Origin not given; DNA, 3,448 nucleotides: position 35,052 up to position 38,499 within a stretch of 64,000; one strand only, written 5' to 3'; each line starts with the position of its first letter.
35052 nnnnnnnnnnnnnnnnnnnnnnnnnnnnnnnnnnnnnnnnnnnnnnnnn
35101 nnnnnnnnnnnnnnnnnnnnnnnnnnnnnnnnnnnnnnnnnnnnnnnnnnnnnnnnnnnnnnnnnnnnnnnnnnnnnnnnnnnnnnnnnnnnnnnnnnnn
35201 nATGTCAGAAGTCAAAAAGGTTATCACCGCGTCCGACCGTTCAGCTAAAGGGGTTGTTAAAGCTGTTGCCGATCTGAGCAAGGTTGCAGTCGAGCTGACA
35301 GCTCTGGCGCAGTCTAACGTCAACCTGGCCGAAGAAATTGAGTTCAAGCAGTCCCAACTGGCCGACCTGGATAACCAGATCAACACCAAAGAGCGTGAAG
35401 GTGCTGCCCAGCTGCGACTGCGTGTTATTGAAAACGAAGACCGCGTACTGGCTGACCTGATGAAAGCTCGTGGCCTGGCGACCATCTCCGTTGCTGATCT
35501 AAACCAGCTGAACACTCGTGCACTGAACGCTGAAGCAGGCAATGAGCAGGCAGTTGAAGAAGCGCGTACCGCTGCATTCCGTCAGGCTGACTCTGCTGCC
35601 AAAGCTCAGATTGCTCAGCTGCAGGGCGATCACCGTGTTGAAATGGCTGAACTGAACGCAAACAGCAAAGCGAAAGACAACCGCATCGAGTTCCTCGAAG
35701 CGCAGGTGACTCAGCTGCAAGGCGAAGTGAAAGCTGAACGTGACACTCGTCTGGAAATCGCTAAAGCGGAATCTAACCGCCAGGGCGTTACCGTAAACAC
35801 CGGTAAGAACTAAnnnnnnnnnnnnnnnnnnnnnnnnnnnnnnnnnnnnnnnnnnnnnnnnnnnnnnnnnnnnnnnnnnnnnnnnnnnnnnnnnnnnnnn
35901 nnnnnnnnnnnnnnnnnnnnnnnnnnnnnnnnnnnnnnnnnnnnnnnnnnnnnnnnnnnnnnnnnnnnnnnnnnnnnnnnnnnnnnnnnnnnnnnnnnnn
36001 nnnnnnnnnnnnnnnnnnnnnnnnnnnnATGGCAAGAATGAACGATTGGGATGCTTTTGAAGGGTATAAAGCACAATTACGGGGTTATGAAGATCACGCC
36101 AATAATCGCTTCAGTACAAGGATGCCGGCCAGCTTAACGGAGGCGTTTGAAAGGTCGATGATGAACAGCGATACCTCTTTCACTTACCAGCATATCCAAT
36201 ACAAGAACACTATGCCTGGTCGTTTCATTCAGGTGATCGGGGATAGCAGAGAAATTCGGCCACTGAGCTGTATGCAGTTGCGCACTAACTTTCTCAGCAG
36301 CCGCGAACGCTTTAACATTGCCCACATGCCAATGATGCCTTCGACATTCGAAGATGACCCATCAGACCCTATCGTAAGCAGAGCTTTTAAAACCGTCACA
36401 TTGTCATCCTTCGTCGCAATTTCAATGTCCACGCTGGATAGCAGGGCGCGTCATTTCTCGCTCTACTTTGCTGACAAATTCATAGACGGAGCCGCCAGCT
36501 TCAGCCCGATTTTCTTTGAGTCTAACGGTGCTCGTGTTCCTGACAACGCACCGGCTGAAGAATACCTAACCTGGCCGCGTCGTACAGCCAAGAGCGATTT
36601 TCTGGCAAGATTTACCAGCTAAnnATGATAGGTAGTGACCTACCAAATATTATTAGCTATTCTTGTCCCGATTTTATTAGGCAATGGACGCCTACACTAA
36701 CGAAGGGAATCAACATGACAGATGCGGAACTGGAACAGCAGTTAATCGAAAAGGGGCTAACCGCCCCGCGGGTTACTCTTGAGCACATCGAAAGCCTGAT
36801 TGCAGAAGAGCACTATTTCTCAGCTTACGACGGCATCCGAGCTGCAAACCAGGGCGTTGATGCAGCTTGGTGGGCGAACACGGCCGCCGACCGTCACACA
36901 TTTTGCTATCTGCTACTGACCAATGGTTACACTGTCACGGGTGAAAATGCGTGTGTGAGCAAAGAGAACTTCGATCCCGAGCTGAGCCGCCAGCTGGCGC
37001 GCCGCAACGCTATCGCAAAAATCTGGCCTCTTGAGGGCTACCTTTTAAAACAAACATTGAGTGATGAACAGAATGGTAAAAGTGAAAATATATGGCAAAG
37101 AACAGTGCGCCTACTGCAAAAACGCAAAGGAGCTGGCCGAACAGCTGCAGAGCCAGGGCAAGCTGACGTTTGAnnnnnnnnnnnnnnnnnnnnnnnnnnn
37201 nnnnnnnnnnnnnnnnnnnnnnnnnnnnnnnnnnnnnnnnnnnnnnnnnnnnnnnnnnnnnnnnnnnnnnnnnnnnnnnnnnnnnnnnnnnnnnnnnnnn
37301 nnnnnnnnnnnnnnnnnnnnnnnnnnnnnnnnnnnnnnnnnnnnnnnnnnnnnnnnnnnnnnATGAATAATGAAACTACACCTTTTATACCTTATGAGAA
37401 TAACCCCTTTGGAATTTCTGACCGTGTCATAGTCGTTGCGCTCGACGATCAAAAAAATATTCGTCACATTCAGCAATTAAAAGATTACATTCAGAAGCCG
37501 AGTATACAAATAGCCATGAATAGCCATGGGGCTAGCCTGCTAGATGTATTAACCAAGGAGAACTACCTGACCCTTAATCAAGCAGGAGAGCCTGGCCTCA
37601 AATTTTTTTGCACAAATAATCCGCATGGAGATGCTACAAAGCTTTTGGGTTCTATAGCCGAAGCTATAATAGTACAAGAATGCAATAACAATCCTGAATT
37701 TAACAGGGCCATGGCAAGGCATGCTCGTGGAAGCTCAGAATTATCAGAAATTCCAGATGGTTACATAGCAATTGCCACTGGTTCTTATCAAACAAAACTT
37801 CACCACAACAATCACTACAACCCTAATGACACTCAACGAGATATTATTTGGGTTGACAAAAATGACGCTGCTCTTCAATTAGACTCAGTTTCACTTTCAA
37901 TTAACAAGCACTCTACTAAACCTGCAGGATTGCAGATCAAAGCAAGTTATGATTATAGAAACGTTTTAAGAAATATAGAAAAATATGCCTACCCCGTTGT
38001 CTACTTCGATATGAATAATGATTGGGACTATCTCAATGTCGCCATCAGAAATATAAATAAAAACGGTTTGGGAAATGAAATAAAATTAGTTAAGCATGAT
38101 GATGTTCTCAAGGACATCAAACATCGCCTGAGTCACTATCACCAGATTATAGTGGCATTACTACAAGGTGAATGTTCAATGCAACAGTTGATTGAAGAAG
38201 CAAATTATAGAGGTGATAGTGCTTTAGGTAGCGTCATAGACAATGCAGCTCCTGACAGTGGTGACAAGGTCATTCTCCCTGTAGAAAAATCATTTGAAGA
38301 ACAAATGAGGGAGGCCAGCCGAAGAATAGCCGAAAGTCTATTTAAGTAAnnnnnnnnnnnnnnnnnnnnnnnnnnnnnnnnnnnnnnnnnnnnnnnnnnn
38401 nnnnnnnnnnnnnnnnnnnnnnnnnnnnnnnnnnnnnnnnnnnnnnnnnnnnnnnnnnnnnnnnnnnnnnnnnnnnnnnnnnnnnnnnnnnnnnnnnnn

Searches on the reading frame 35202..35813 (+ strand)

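Call 5: search_protein_families(library=pfam, proteins=[window:35202-35813:+], max_evalue=0.1)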
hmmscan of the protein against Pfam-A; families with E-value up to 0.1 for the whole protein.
window:35202-35813:+ (203 aa): 1 family
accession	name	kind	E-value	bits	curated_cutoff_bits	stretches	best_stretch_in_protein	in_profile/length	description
PF24918.1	NET2A_C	-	0.0027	18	27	1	17-70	66-119/180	NET2A, C-terminal domain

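Call 6: search_protein_families(library=phrogs, proteins=[window:35202-35813:+], max_evalue=0.01)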
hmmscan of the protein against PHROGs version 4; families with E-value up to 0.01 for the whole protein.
window:35202-35813:+ (203 aa): 1 family
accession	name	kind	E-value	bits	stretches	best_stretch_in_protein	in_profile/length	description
phrog_9325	-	unknown function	7.4e-63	213.1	1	1-202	1-202/202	-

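Call 9: search_protein_families(library=ncbifam, proteins=[window:35202-35813:+], max_evalue=0.1)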
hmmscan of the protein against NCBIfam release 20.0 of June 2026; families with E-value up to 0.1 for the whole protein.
window:35202-35813:+ (203 aa): 0 families

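Call 10: search_protein_families(library=padloc, proteins=[window:35202-35813:+], max_evalue=0.1)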
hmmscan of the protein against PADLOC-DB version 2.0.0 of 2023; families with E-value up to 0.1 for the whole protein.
window:35202-35813:+ (203 aa): 1 family
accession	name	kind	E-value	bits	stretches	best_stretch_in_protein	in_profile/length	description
PDLC01222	typeIV_Cas11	-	0.099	11.1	0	26-90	11-75/94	CAS-IV-C; effector_SS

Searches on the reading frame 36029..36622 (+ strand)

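Call 5: search_protein_families(library=pfam, proteins=[window:36029-36622:+], max_evalue=0.1)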
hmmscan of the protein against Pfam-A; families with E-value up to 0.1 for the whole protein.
window:36029-36622:+ (197 aa): 1 family
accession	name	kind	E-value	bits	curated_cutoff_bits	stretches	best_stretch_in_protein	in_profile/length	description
PF11210.13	DUF2996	-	0.035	15.1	27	0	133-159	53-79/120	Protein of unknown function (DUF2996)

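Call 6: search_protein_families(library=phrogs, proteins=[window:36029-36622:+], max_evalue=0.01)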
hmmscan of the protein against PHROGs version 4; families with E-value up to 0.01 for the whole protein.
window:36029-36622:+ (197 aa): 0 families

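Call 9: search_protein_families(library=ncbifam, proteins=[window:36029-36622:+], max_evalue=0.1)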
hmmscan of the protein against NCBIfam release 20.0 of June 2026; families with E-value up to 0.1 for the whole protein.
window:36029-36622:+ (197 aa): 0 families

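Call 10: search_protein_families(library=padloc, proteins=[window:36029-36622:+], max_evalue=0.1)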
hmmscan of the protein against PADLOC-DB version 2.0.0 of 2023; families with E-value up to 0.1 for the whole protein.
window:36029-36622:+ (197 aa): 0 families

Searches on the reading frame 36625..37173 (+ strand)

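Call 65: search_protein_families(library=pfam, proteins=[window:36625-37173:+], max_evalue=0.01)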
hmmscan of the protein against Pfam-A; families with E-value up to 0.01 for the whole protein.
window:36625-37173:+ (182 aa): 1 family
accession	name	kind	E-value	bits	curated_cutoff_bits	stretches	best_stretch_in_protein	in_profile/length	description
PF13876.11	Phage_gp49_66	-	1.1e-25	90.4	27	1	50-144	1-81/82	Phage protein (N4 Gp49/phage Sf6 gene 66) family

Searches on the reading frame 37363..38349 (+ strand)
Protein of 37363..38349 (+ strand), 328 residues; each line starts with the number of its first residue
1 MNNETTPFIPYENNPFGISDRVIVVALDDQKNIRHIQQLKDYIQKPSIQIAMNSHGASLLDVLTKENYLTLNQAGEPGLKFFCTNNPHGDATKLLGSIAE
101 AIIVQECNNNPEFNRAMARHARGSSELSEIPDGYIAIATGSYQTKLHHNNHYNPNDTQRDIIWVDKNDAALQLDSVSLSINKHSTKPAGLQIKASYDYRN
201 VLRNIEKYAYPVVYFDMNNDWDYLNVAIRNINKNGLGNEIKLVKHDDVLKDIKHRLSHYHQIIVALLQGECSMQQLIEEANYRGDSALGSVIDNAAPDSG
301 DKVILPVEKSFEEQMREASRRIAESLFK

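Call 5: search_protein_families(library=pfam, proteins=[window:37363-38349:+], max_evalue=0.1)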
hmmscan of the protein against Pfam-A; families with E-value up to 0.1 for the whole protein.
window:37363-38349:+ (328 aa): 0 families

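Call 6: search_protein_families(library=phrogs, proteins=[window:37363-38349:+], max_evalue=0.01)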
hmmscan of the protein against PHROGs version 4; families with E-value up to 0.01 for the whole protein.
window:37363-38349:+ (328 aa): 0 families

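Call 9: search_protein_families(library=ncbifam, proteins=[window:37363-38349:+], max_evalue=0.1)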
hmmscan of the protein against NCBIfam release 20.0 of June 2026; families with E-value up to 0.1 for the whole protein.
window:37363-38349:+ (328 aa): 1 family
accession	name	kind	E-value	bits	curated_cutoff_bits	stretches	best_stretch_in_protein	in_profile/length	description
NF033167.1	lipo_LIC11695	subfamily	0.09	12.7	100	0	247-312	88-152/186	LIC_11695 family lipoprotein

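Call 10: search_protein_families(library=padloc, proteins=[window:37363-38349:+], max_evalue=0.1)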
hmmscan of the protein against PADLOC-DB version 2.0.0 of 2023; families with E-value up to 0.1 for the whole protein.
window:37363-38349:+ (328 aa): 0 families
